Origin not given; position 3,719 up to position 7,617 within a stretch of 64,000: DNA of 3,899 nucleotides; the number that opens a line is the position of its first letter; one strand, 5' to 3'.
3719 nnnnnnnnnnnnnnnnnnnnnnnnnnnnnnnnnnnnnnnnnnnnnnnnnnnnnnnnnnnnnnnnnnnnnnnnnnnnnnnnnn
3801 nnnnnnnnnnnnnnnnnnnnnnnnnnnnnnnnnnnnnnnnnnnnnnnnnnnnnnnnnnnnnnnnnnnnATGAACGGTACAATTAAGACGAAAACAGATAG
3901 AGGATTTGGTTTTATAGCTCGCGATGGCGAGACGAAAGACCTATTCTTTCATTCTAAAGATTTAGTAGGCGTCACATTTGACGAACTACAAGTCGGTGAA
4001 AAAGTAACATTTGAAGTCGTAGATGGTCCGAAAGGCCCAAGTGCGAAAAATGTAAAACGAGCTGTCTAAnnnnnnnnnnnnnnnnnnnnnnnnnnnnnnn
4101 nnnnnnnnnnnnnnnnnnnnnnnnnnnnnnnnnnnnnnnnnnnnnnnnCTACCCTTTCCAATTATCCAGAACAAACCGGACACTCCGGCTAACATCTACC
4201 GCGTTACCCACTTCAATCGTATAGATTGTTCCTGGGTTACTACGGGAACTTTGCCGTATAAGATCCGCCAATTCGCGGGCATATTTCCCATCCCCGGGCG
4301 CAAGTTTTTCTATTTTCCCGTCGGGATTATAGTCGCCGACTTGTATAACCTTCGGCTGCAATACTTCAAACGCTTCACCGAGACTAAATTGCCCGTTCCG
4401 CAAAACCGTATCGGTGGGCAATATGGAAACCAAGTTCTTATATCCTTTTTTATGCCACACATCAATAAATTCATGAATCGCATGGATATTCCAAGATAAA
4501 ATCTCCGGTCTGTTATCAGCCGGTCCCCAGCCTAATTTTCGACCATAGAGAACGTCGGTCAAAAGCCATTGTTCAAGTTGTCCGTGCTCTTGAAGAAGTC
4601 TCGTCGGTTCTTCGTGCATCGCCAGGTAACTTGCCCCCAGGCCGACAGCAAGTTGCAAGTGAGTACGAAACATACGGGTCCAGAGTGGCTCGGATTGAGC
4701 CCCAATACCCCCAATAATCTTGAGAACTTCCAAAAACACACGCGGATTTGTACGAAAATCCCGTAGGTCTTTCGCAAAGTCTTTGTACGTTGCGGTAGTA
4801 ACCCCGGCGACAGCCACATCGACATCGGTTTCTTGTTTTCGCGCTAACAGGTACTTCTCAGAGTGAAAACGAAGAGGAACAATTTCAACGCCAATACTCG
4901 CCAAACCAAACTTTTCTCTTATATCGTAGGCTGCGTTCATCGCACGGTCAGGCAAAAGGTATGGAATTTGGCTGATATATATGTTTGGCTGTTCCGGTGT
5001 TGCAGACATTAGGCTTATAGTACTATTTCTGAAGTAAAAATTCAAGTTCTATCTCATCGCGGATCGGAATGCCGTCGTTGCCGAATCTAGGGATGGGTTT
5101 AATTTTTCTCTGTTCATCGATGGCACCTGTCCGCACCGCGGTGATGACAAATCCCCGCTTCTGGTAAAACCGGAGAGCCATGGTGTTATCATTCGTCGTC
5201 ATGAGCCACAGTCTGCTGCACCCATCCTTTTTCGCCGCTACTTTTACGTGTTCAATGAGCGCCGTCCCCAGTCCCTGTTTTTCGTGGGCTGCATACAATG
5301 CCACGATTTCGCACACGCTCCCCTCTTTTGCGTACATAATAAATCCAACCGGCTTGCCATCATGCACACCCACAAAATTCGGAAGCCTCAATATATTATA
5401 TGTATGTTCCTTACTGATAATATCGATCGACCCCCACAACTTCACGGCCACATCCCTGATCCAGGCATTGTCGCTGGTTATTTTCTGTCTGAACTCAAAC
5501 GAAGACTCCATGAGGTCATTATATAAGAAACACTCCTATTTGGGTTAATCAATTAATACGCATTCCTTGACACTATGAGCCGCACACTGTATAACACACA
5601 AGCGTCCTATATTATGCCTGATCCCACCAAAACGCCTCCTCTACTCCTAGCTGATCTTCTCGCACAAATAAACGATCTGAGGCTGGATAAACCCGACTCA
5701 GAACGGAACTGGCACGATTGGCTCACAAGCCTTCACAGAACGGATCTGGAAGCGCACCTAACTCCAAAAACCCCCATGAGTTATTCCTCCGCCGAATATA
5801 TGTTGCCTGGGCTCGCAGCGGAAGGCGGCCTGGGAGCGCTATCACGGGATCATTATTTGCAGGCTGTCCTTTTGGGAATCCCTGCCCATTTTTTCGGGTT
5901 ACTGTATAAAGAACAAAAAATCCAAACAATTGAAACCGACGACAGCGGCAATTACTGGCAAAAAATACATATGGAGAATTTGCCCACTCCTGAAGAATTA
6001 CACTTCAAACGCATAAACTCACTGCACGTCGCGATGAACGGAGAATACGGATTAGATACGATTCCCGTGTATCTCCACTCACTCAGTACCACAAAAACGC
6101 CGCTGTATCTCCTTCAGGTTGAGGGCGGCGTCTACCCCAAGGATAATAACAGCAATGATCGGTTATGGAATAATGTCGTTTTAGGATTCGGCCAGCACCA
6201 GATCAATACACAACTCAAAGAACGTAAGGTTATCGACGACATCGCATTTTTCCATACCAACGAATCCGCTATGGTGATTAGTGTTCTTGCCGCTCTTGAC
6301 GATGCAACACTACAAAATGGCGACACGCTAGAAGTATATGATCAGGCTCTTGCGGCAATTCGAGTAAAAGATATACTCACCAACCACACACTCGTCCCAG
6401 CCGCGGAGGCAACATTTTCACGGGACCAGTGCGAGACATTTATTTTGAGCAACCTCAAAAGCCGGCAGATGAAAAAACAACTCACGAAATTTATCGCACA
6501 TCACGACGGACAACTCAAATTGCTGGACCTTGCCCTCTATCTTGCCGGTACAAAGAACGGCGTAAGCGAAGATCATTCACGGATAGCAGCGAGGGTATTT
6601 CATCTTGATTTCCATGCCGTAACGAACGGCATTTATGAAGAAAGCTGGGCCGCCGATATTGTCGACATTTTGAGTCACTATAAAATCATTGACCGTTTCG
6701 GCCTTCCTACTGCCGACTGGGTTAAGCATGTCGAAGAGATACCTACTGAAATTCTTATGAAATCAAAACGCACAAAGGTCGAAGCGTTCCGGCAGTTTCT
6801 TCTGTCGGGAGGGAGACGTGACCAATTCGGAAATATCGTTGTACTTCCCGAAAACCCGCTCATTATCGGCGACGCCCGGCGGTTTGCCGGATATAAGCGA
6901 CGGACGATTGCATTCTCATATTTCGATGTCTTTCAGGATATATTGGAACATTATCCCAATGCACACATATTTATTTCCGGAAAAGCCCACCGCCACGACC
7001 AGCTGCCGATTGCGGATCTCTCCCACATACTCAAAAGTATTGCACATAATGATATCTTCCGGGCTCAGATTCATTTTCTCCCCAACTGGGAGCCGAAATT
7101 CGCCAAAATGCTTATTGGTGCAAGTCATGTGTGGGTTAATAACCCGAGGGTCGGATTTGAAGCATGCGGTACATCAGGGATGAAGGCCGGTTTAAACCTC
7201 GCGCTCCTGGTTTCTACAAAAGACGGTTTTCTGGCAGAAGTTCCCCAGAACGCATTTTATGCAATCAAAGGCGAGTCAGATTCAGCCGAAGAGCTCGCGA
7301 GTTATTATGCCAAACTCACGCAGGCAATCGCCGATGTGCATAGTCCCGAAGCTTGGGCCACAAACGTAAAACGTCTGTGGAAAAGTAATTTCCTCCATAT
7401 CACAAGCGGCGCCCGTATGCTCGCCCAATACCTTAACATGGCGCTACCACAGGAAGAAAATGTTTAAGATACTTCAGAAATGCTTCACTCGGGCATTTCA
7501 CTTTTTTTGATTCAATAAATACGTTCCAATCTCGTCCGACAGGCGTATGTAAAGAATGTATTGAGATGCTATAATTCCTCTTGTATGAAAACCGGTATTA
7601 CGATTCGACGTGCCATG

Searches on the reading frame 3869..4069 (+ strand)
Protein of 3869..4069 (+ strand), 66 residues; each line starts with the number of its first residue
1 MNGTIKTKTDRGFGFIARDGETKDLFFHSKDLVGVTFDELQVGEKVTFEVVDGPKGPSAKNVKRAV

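Call 6: search_protein_families(library=pfam, proteins=[window:3869-4069:+], max_evalue=0.1)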
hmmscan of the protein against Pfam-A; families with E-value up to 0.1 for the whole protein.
window:3869-4069:+ (66 aa): 2 families
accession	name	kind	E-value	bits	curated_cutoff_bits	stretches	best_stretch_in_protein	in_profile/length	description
PF00313.28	CSD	-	3.6e-20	72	27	1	1-64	1-65/66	'Cold-shock' DNA-binding domain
PF08206.17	OB_RNB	-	0.0039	17.3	24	1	9-34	6-31/58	Ribonuclease B OB domain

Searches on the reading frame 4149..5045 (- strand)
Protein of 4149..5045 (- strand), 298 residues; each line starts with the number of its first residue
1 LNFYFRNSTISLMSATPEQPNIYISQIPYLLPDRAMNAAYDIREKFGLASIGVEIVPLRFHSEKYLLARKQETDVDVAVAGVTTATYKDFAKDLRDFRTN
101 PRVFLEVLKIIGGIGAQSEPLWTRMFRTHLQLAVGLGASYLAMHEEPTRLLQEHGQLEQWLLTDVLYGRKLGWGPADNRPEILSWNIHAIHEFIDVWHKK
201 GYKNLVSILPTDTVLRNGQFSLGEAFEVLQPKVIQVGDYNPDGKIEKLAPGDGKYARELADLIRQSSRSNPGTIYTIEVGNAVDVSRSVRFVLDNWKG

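Call 6: search_protein_families(library=pfam, proteins=[window:4149-5045:-], max_evalue=0.1)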
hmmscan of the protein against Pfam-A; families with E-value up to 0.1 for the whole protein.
window:4149-5045:- (298 aa): 0 families

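Call 7: search_protein_families(library=padloc, proteins=[window:4149-5045:-], max_evalue=1)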
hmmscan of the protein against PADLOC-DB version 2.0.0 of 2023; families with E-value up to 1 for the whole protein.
window:4149-5045:- (298 aa): 0 families

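Call 8: search_protein_families(library=phrogs, proteins=[window:4149-5045:-], max_evalue=1)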
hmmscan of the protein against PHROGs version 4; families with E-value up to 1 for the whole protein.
window:4149-5045:- (298 aa): 1 family
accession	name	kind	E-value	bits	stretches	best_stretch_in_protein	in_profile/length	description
phrog_10219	-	unknown function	0.086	14.1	1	254-294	74-114/124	-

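Call 9: search_protein_families(library=ncbifam, proteins=[window:4149-5045:-], max_evalue=1)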
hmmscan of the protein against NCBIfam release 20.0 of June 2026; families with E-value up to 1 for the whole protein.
window:4149-5045:- (298 aa): 0 families

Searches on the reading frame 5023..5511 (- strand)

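Call 6: search_protein_families(library=pfam, proteins=[window:5023-5511:-], max_evalue=0.1)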
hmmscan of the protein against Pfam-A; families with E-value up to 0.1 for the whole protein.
window:5023-5511:- (162 aa): 5 families
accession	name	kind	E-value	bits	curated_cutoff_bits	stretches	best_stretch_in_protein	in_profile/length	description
PF00583.31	Acetyltransf_1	-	4.1e-17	62.9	20.7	1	44-121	34-116/116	Acetyltransferase (GNAT) family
PF13508.13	Acetyltransf_7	-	1.2e-12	48.5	27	1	46-122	6-83/84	Acetyltransferase (GNAT) domain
PF13673.13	Acetyltransf_10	-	1.4e-08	35.2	23.6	1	46-124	34-110/128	Acetyltransferase (GNAT) domain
PF08445.16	FR47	-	0.0079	16.6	22.1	1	66-122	23-78/86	FR47-like protein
PF13302.13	Acetyltransf_3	-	0.061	14.5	25.4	1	54-122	65-138/138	Acetyltransferase (GNAT) domain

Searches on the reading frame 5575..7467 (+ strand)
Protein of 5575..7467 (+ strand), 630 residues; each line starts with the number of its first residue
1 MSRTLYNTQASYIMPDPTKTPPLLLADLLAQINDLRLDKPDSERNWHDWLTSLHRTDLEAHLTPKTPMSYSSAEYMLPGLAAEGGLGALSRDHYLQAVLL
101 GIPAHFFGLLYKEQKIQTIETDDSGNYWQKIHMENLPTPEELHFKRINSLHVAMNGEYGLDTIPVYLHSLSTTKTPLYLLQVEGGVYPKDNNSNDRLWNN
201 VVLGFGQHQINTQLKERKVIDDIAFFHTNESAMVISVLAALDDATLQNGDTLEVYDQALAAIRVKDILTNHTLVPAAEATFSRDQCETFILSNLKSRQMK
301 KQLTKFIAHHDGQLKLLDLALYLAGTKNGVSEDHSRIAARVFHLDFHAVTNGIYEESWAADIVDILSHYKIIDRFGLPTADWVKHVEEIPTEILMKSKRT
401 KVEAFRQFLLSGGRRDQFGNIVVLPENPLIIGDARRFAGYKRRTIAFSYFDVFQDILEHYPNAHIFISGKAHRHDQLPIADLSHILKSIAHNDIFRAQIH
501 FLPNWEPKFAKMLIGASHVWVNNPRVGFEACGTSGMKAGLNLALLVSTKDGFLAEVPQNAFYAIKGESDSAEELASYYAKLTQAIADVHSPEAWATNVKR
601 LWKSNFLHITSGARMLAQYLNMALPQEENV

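Call 6: search_protein_families(library=pfam, proteins=[window:5575-7467:+], max_evalue=0.1)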
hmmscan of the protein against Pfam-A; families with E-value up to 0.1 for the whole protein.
window:5575-7467:+ (630 aa): 1 family
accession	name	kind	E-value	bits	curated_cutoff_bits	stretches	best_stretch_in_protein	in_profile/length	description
PF00343.26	Phosphorylase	-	2.1e-11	43.3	27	1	297-558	306-586/713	Carbohydrate phosphorylase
